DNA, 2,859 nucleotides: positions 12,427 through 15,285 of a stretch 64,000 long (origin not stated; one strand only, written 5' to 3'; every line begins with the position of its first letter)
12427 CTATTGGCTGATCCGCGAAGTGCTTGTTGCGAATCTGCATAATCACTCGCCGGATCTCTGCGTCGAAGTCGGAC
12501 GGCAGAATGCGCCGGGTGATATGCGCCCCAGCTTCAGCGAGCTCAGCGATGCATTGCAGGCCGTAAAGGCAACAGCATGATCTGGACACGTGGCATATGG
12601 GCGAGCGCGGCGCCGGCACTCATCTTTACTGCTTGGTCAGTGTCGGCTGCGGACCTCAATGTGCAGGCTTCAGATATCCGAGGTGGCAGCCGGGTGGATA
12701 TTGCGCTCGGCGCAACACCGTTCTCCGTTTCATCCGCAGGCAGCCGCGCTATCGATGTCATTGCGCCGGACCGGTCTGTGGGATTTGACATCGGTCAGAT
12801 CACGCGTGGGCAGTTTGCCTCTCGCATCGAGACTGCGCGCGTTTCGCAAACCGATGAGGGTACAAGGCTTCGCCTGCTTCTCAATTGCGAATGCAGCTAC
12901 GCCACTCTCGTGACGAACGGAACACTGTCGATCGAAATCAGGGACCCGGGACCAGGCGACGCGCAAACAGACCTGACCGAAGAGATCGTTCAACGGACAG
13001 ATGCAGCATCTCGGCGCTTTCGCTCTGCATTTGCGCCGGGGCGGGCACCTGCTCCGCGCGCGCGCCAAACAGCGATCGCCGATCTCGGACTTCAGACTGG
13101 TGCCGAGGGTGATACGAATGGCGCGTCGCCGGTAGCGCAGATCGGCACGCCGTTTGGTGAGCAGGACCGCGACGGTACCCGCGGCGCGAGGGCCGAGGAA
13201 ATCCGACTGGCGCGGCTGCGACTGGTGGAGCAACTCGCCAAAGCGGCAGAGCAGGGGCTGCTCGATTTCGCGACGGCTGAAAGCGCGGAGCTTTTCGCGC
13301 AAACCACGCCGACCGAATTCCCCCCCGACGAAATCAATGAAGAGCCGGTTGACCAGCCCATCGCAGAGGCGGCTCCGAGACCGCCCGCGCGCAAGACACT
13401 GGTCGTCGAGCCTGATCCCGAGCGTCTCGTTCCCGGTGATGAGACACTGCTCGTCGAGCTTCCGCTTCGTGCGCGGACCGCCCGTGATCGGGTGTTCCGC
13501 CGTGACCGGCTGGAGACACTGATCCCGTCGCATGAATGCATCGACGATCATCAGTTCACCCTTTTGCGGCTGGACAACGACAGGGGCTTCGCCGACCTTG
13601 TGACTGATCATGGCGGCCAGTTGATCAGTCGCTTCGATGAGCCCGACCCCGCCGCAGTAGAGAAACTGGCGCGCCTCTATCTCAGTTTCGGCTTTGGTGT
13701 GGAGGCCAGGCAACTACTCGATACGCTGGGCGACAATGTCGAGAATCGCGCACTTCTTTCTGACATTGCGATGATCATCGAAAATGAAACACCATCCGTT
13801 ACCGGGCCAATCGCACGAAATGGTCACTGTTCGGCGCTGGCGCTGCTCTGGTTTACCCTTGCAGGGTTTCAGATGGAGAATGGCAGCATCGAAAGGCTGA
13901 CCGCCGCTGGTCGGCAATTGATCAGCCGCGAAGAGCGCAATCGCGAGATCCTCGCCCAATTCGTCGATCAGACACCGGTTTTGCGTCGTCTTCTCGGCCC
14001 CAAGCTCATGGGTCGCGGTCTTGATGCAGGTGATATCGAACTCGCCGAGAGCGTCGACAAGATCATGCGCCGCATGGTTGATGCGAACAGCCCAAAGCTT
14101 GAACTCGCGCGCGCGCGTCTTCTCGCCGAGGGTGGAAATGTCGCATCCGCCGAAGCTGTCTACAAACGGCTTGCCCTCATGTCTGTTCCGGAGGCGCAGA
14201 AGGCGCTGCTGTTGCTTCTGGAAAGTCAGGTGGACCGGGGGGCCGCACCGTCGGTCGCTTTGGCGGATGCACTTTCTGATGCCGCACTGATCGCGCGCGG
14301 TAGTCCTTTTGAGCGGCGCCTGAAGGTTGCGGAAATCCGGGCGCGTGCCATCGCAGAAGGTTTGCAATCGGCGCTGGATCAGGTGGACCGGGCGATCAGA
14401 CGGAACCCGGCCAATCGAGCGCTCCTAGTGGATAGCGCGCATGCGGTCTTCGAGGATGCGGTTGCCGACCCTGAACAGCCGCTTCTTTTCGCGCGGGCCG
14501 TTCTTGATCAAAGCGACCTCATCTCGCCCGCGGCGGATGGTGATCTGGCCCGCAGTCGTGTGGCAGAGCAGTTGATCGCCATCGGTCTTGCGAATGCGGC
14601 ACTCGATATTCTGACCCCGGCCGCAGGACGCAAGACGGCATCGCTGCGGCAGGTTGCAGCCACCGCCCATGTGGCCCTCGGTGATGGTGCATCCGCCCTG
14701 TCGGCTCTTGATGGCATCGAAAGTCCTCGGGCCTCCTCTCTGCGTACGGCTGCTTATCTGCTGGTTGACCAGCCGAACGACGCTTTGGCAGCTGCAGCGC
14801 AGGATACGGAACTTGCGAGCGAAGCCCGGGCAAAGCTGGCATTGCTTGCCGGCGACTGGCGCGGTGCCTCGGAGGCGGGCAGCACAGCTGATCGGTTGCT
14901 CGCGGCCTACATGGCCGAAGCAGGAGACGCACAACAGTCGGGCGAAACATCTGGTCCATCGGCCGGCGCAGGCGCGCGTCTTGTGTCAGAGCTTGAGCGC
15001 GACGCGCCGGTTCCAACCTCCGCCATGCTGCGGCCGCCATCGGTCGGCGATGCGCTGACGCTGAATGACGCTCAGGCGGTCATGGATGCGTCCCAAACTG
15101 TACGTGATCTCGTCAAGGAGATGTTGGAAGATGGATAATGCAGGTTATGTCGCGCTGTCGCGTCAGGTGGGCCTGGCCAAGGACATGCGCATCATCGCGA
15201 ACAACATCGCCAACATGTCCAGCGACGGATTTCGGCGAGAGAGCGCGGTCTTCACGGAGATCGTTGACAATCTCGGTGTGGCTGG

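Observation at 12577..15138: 853-aa secreted AMIN-like plus helical-repeat protein locked between motA and flgF: candidate uncharacterised periplasmic motor/stator scaffold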

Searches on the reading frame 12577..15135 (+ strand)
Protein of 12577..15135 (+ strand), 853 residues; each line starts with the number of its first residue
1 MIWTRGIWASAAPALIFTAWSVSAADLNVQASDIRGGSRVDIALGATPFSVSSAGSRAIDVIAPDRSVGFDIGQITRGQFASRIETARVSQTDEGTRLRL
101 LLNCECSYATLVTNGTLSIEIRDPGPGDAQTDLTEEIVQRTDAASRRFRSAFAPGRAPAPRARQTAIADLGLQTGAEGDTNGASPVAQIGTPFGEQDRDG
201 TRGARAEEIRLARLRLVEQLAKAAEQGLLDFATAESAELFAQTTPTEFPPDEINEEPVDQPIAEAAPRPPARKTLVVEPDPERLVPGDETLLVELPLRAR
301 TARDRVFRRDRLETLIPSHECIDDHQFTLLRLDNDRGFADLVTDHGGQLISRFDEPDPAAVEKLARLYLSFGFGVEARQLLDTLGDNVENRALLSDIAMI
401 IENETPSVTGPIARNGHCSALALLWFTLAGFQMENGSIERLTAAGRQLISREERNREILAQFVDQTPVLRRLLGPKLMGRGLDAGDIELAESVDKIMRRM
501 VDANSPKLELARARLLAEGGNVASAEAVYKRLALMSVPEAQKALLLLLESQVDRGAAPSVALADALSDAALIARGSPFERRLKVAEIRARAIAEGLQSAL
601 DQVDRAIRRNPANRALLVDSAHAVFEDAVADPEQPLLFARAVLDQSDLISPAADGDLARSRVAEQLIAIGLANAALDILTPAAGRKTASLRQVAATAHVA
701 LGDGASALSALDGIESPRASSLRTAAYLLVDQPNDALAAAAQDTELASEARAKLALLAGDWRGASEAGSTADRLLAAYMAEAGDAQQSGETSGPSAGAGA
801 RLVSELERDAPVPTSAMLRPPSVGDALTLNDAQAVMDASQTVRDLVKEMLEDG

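Call 4: search_protein_families(library=pfam, proteins=[window:12577-15135:+], max_evalue=0.1)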
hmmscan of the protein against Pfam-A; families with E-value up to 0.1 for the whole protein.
window:12577-15135:+ (853 aa): 0 families

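Call 5: search_protein_families(library=ncbifam, proteins=[window:12577-15135:+], max_evalue=0.1)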
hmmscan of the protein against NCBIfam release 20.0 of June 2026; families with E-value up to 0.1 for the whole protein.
window:12577-15135:+ (853 aa): 0 families

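Call 6: find_homologous_proteins(query=window:12577-15135:+, max_evalue=0.001)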
Query window:12577-15135:+ (853 aa): 5 proteins with E <= 0.001 among 8000 candidates.
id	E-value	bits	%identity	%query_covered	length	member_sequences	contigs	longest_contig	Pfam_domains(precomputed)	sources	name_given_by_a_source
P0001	0.0e+0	1734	100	97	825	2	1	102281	-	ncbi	ncbi:MAG: hypothetical protein AAF367_15540 [Pseudomonadota bacterium]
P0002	4.7e-248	844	52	98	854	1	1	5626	-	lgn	-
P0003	5.6e-87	311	38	66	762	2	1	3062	-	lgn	-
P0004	2.1e-19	88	27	25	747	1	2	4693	-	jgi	jgi:hypothetical protein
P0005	2.8e-12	64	32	36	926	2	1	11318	-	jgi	jgi:hypothetical protein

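Call 7: search_solved_structures(query=window:12577-15135:+, max_evalue=1)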
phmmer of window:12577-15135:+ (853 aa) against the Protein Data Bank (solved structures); distinct sequences matched with E-value up to 1: 0.

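Call 24: predict_structure(alignment_id=A1)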
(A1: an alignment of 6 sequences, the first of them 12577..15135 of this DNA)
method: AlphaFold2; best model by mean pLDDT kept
length: 853 residues; sequences in the alignment: 6
mean_pLDDT: 68.6   pTM: 0.48
mean pLDDT of the five models: 68.6, 65.6, 64.7, 63.8, 63.7
residues with pLDDT >= 90: 130; 70-90: 366; 50-70: 127; < 50: 230
segments of 3 or more residues with pLDDT < 50: 1-24, 126-205, 227-229, 245-318, 434-445, 786-802, 809-822
pLDDT, mean of each block of 10 residues (from residue 1): 40 42 60 84 75 83 79 63 82 85 84 81 57 39 37 27 27 26 26 35 50 65 56 58 46 32 32 28 30 35 39 44 83 66 71 73 90 90 87 93 83 80 88 51 54 88 87 90 87 88 75 88 89 88 89 83 91 86 91 88 90 86 80 81 82 72 89 88 76 93 92 87 92 87 74 80 67 68 51 43 48 42 56 75 73 54
secondary structure, 60 per line:
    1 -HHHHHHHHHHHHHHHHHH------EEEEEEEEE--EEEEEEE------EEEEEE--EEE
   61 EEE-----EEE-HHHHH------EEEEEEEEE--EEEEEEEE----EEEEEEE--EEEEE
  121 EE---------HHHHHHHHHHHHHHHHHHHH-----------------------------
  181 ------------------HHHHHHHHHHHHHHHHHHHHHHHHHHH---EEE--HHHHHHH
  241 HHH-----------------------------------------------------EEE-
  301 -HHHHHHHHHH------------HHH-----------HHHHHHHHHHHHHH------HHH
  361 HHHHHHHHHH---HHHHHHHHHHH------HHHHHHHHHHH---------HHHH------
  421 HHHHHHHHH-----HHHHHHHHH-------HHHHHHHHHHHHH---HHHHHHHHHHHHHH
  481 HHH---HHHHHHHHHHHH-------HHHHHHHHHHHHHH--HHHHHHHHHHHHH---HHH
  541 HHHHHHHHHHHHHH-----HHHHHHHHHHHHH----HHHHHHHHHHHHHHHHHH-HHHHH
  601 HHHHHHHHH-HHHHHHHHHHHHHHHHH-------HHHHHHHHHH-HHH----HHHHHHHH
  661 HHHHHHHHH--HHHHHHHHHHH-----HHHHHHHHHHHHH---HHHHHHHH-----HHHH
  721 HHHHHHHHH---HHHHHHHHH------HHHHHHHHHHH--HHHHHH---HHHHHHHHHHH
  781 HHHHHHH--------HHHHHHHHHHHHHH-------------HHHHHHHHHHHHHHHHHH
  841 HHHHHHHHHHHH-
elements in order (helices of 4 or more, strands of 3 or more residues): H2-19 E26-34 E37-43 E50-55 E58-63 E69-71 H73-77 E84-92 E95-102 E107-113 E116-122 H132-151 H199-225 E229-231 H234-243 E297-299 H302-311 H338-351 H358-370 H374-384 H391-401 H411-414 H421-429 H435-443 H451-463 H467-483 H487-498 H506-519 H522-534 H538-554 H560-572 H577-594 H596-609 H611-627 H635-644 H653-669 H672-682 H688-700 H704-711 H717-729 H733-741 H748-758 H761-766 H770-787 H796-809 H823-852

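Call 26: fold_search(model_id=the predicted structure, library=pdb)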
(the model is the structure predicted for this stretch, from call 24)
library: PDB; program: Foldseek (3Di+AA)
matches with E <= 10: 1238; with E <= 0.001: 34
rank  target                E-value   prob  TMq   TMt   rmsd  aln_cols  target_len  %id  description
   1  9hmf_K                3.2e-05  1.00  0.16  0.17  54.2       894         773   10  Periplasmic scaffold of the Campylobacter jejuni flagellar motor (alpha carbon trace) (released 2024-12-25)
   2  9hvq_Q                6.1e-05  1.00  0.19  0.18  22.0       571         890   14  Structure of the transcribing Pol II-DSIF-PAF-SPT6-RECQL5 complex (released 2025-07-16)
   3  8a3t_F                7.9e-05  1.00  0.16  0.24  17.0       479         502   12  S. cerevisiae APC/C-Cdh1 complex (released 2022-08-31)
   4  4ui9_H                1.1e-04  1.00  0.15  0.25  18.8       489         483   14  Atomic structure of the human Anaphase-Promoting Complex (released 2015-06-17)
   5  8h6k_4G               1.4e-04  1.00  0.13  0.14  39.3       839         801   13  Cryo-EM structure of human exon-defined spliceosome in the mature B state. (released 2024-05-01)
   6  5khr_F                1.5e-04  1.00  0.15  0.23  18.6       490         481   13  Model of human Anaphase-promoting complex/Cyclosome complex (APC15 deletion mutant) in complex with the E2 UBE2C/UBCH1 (released 2016-08-24)
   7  5g04_H                1.6e-04  1.00  0.15  0.25  19.5       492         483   14  Structure of the human APC-Cdc20-Hsl1 complex (released 2016-05-25)
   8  8qxd_N                1.6e-04  0.97  0.11  0.11  37.0       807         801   12  Cryo-EM structure of the cross-exon pre-B complex (released 2024-05-22)
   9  5g04_F                2.2e-04  1.00  0.15  0.24  20.0       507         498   15  Structure of the human APC-Cdc20-Hsl1 complex (released 2016-05-25)
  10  7dkh_I                2.3e-04  1.00  0.17  0.16  21.9       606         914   11  Crystal structure of the Ctr9/Paf1/Cdc73/Rtf1 quaternary complex (released 2021-11-24)
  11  5l9u_F                2.6e-04  1.00  0.15  0.24  18.8       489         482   14  Model of human Anaphase-promoting complex/Cyclosome (APC/C-CDH1) with a cross linked Ubiquitin variant-substrate-UBE2C (released 2016-09-14)
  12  8j8p_C                2.8e-04  1.00  0.18  0.18  21.0       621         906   13  Structure of the four-component Paf1 complex from Saccharomyces eubayanus (released 2023-05-24)
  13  4hor_A                2.8e-04  1.00  0.15  0.22  19.9       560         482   14  Crystal Structure of Full-Length Human IFIT5 with 5`-triphosphate Oligocytidine (released 2013-01-23)
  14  4ui9_F                3.4e-04  1.00  0.14  0.22  19.6       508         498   14  Atomic structure of the human Anaphase-Promoting Complex (released 2015-06-17)
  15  7y4i_A                3.5e-04  1.00  0.18  0.19  15.3       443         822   13  Crystal structure of SPINDLY in complex with GDP (released 2022-12-07)
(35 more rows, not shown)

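Call 27: search_protein_representatives(alignment_id=A1)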
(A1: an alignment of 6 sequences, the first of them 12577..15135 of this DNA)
Query: 6 sequences, 834 profile positions. Proteins with E-value up to 0.001 (for the whole library): 3255; up to 1e-10: 2823; up to 1e-30: 2160. The best 150 are listed.
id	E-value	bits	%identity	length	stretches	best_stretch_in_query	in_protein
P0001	0.0e+00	1292.3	-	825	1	25-834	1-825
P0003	4.5e-275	931.4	-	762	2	1-769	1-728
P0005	5.9e-267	904.6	-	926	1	1-834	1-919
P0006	1.5e-185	635.3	-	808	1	3-834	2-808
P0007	6.9e-184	629.8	-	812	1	6-834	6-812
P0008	1.4e-181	622.2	-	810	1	12-834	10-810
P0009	2.3e-173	595.0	-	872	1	13-834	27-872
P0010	1.3e-171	589.2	-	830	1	5-834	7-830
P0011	7.8e-168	576.7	-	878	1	6-834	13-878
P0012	4.1e-164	564.4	-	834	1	12-834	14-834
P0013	4.1e-160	551.2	-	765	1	15-783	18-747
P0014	1.3e-157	542.9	-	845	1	2-834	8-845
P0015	2.1e-154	532.3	-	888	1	3-834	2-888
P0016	2.8e-149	515.3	-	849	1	8-834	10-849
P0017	2.2e-146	505.8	-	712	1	88-834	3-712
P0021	2.0e-142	492.6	-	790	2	190-832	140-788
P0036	1.1e-129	450.4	-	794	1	20-773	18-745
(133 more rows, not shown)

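Call 32: search_solved_structures(query=A2, max_evalue=1, show_alignments=2)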
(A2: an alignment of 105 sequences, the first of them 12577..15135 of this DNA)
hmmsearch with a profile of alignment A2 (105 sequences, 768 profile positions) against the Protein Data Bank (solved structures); distinct sequences matched with E-value up to 1: 28.
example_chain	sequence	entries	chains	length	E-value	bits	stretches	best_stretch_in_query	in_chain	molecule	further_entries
3mkr_A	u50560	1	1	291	1.7e-05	27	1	624-704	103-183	Coatomer subunit epsilon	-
6tzt_A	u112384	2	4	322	0.0001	24.4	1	623-704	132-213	Coatomer subunit epsilon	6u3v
5a1v_Q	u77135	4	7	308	0.00011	24.3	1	624-704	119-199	COATOMER SUBUNIT EPSILON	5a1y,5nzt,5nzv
3vtx_A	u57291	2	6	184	0.00085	21.4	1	563-666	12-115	MamA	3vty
9qhb_A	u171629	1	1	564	0.0029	19.6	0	538-689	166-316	Engineered tetratricopeptide repeat protein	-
4y6c_A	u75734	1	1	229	0.0034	19.4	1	626-685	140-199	ANSERINA PUTATIVE KINESIN LIGHT chain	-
3rjv_A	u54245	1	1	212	0.0039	19.2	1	440-554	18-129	Putative Sel1 repeat protein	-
5xw7_A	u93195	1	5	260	0.007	18.3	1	442-599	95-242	Cellulose synthase subunit C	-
9evs_1u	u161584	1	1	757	0.0087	18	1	411-543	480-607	mL102 (rPPR5)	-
9gyt_1u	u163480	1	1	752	0.0095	17.9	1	411-561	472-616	mL102 (rPPR5)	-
8bu0_A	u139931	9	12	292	0.017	17.1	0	608-689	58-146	Consensus tetratricopeptide repeat protein | Crystal structure of an 8-repeat consensus TPR superhelix with Zinc. | Monomer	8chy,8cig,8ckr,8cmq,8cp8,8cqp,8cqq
8aw4_B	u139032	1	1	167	0.019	16.9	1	587-690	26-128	ALPHAREP bGFPD-YY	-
9qhc_A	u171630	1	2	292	0.021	16.8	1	556-689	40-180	Engineered tetratricopeptide repeat protein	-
9k7u_A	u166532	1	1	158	0.038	15.9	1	587-647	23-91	Heter-Zn2-HEHE-22A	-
7nfx_z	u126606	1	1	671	0.044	15.7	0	434-557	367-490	Signal recognition particle subunit SRP72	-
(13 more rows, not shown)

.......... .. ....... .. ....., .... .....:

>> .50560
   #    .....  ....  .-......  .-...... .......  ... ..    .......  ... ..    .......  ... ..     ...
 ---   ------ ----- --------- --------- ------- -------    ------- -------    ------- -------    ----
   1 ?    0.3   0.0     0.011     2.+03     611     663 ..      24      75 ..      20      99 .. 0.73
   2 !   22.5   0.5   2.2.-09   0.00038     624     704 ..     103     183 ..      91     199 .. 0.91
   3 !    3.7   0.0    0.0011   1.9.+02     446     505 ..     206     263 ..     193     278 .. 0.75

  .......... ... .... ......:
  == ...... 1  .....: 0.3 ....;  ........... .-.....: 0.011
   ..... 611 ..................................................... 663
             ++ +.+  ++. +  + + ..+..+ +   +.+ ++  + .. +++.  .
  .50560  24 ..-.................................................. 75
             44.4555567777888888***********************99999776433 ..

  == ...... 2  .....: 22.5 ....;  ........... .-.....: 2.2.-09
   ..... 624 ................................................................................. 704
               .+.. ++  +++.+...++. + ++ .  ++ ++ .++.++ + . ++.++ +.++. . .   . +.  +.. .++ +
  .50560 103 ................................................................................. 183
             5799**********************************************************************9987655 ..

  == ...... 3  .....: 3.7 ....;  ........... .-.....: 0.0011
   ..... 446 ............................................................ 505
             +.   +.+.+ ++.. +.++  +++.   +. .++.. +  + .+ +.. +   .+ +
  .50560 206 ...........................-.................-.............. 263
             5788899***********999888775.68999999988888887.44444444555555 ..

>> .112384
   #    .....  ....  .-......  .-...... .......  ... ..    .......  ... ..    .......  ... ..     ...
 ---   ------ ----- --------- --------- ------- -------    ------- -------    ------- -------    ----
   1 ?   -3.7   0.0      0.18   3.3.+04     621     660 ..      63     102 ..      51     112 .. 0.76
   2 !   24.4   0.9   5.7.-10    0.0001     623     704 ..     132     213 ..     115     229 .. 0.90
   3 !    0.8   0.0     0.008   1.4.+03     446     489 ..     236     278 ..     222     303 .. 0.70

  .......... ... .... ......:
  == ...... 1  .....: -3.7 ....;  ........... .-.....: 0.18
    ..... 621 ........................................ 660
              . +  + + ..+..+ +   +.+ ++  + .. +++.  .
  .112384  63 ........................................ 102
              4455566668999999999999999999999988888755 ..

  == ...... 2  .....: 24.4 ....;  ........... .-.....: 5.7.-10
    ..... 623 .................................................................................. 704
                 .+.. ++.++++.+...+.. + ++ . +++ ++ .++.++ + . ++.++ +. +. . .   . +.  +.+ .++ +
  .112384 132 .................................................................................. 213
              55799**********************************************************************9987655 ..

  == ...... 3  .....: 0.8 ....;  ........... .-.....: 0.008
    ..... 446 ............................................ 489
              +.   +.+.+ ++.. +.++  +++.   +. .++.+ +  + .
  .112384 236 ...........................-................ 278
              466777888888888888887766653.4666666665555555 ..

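Call 34: search_protein_families(library=pfam, alignment_id=A3, max_evalue=0.01)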
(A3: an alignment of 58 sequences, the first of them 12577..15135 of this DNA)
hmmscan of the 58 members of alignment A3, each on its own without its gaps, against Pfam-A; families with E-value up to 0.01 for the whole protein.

A. member 1, window:12577-15135:+ (853 aa): 0 families

B. families by the number of members that match (of 58 scanned): 9 families
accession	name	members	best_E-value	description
PF14559.12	TPR_19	17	8e-10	Tetratricopeptide repeat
PF13428.12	TPR_14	13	1.5e-06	Tetratricopeptide repeat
PF12895.13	ANAPC3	6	0.0016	Anaphase-promoting complex, cyclosome, subunit 3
PF13432.12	TPR_16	5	2.8e-05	Tetratricopeptide repeat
PF24575.1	TPR_Slam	3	0.00017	Surface lipoprotein assembly modifier, N-terminal TPR repeats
PF23300.3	HEAT_Nup120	2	0.0002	Nucleoporin Nup120, HEAT repeats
PF24837.1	AMIN-like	2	0.0029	AMIN-like domain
PF07719.23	TPR_2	1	0.0023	Tetratricopeptide repeat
PF13646.12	HEAT_2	1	0.0082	HEAT repeats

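Call 35: find_homologous_proteins(query=A2, max_evalue=0.00001)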
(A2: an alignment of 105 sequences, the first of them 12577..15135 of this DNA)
Query A2 (105 sequences) (853 aa, profile of the alignment): 9 proteins with E <= 0.00001 among 8000 candidates.
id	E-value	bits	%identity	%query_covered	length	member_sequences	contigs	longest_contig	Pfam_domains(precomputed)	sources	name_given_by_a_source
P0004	1.7e-202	693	27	25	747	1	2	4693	-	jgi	jgi:hypothetical protein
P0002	1.4e-190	654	52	98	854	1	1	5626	-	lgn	-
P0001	1.2e-186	641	100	97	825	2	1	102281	-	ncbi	ncbi:MAG: hypothetical protein AAF367_15540 [Pseudomonadota bacterium]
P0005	6.7e-181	622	32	36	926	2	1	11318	-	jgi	jgi:hypothetical protein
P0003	2.3e-180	620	38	66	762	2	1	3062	-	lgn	-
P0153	3.0e-24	104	29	6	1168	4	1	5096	-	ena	-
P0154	1.6e-18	85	36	9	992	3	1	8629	PF14559.13,PF12895.14,PF13176.13,PF13432.13,PF07719.24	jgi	jgi:tetratricopeptide (TPR) repeat protein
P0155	6.3e-16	76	43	4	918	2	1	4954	PF14559.13,PF25058.2,PF12895.14,PF13424.13,PF13432.13,PF13428.13,PF07719.24,PF13174.13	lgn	-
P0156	1.9e-15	75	-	-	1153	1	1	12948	-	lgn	-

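Call 55: find_encoding_contigs(protein=P0002, flank=6000, max_places=3)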
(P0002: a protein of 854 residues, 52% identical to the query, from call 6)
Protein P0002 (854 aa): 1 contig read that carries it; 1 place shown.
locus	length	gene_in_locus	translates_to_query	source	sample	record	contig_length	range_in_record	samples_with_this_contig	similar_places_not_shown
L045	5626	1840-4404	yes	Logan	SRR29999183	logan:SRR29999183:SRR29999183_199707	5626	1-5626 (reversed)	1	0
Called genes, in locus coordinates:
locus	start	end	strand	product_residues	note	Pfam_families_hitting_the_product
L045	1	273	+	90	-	?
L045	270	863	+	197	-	-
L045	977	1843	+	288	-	PF20560:MotA_N, PF01618:MotA_ExbB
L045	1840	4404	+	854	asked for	-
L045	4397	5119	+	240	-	PF00460:Flg_bb_rod (weak), PF22692:LlgE_F_G_D1, PF06429:Flg_bbr_C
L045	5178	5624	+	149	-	?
